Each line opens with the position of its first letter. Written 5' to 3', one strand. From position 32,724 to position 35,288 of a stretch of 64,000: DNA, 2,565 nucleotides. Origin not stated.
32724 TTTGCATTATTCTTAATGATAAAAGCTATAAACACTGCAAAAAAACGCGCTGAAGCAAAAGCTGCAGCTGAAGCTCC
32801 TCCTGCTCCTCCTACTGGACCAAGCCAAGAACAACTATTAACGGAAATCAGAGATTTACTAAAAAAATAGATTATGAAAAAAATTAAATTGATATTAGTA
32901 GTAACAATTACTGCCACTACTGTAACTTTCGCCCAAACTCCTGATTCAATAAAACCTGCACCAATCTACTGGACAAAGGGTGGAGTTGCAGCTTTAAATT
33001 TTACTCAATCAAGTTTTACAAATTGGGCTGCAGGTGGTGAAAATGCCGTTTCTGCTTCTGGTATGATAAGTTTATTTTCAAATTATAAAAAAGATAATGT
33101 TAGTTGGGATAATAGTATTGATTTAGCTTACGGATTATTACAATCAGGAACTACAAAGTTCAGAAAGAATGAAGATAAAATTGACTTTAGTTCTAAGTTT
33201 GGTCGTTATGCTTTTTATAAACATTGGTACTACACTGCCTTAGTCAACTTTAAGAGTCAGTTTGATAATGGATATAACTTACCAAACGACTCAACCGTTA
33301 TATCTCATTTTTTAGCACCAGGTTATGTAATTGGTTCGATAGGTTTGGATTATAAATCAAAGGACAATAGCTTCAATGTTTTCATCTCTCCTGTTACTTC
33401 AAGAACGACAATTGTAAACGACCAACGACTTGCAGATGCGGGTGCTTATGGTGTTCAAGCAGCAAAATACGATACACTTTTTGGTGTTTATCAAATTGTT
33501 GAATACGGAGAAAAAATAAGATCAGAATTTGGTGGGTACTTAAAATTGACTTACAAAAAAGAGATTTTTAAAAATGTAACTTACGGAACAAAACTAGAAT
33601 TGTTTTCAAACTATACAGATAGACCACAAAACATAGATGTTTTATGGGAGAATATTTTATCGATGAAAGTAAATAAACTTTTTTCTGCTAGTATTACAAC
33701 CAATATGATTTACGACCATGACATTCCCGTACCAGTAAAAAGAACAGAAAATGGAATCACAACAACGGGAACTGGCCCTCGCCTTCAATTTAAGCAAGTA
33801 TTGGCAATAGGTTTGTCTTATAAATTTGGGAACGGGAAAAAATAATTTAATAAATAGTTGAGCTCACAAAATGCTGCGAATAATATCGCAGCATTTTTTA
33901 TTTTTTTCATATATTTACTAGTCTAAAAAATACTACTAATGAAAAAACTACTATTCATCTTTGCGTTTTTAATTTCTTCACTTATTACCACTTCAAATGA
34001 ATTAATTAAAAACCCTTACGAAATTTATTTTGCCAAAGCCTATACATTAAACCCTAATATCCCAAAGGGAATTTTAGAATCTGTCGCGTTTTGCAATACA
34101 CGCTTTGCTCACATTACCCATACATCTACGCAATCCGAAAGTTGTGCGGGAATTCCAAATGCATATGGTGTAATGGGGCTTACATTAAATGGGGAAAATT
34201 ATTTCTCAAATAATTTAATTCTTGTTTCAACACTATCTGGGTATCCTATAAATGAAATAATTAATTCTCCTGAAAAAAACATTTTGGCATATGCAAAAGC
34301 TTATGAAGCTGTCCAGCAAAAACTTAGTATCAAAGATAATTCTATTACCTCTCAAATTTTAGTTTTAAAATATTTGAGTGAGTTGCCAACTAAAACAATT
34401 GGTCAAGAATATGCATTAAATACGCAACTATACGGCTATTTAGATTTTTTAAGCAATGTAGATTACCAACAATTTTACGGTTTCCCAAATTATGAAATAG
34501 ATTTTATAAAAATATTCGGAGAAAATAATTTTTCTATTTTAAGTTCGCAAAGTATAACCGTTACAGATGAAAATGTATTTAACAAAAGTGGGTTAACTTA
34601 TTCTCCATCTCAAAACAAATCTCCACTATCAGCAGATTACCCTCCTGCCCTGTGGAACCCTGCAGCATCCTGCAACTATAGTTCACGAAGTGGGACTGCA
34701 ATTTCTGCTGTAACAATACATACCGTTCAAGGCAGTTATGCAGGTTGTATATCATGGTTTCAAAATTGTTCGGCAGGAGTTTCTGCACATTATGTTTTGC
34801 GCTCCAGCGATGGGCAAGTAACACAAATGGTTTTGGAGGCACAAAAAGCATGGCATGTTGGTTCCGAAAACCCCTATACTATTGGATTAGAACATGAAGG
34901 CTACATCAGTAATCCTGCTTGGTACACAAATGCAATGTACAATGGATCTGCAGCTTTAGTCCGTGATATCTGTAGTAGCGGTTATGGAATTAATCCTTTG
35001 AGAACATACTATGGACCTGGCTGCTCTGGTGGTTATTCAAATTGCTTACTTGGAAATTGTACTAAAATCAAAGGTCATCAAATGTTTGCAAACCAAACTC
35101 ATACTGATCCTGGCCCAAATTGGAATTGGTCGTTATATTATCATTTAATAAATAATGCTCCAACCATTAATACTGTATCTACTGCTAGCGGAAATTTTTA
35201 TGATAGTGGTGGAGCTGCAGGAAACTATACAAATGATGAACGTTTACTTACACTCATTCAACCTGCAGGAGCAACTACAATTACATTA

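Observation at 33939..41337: Tightly coupled operon of two T9SS-exported paralogs with swapped cell-wall-hydrolase heads (amidase versus atypical GH18), plus a deaminase and a secreted LRR protein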

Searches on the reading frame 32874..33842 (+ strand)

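Call 84: search_protein_families(library=pfam, proteins=[window:32874-33842:+], max_evalue=0.001)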
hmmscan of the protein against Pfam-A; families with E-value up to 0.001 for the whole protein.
window:32874-33842:+ (323 aa): 1 family
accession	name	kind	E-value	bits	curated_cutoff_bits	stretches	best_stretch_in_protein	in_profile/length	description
PF11276.14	DUF3078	-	9.3e-29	100.1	25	1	43-134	1-92/92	Protein of unknown function (DUF3078)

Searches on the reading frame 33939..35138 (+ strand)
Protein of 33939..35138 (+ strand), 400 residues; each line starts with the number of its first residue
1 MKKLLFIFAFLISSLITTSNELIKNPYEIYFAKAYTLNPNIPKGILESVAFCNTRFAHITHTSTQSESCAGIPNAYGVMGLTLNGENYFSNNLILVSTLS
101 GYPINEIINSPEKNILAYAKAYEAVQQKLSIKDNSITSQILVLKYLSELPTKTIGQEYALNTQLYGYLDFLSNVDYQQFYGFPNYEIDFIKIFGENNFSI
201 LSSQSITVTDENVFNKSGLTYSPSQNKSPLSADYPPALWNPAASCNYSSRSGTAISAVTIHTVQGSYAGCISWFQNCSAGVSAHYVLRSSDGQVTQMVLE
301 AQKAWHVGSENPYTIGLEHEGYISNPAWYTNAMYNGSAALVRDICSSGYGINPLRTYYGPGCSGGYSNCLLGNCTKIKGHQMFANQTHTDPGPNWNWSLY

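Call 7: search_solved_structures(query=window:33939-35138:+, max_evalue=0.1, show_alignments=3)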
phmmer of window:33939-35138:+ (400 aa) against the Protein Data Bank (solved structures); distinct sequences matched with E-value up to 0.1: 1.
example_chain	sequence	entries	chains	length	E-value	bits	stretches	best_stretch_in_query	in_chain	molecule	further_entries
1j3g_A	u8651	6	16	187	0.00032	23.3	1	279-343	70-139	AmpD protein | 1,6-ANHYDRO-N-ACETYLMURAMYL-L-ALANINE AMIDASE AMPD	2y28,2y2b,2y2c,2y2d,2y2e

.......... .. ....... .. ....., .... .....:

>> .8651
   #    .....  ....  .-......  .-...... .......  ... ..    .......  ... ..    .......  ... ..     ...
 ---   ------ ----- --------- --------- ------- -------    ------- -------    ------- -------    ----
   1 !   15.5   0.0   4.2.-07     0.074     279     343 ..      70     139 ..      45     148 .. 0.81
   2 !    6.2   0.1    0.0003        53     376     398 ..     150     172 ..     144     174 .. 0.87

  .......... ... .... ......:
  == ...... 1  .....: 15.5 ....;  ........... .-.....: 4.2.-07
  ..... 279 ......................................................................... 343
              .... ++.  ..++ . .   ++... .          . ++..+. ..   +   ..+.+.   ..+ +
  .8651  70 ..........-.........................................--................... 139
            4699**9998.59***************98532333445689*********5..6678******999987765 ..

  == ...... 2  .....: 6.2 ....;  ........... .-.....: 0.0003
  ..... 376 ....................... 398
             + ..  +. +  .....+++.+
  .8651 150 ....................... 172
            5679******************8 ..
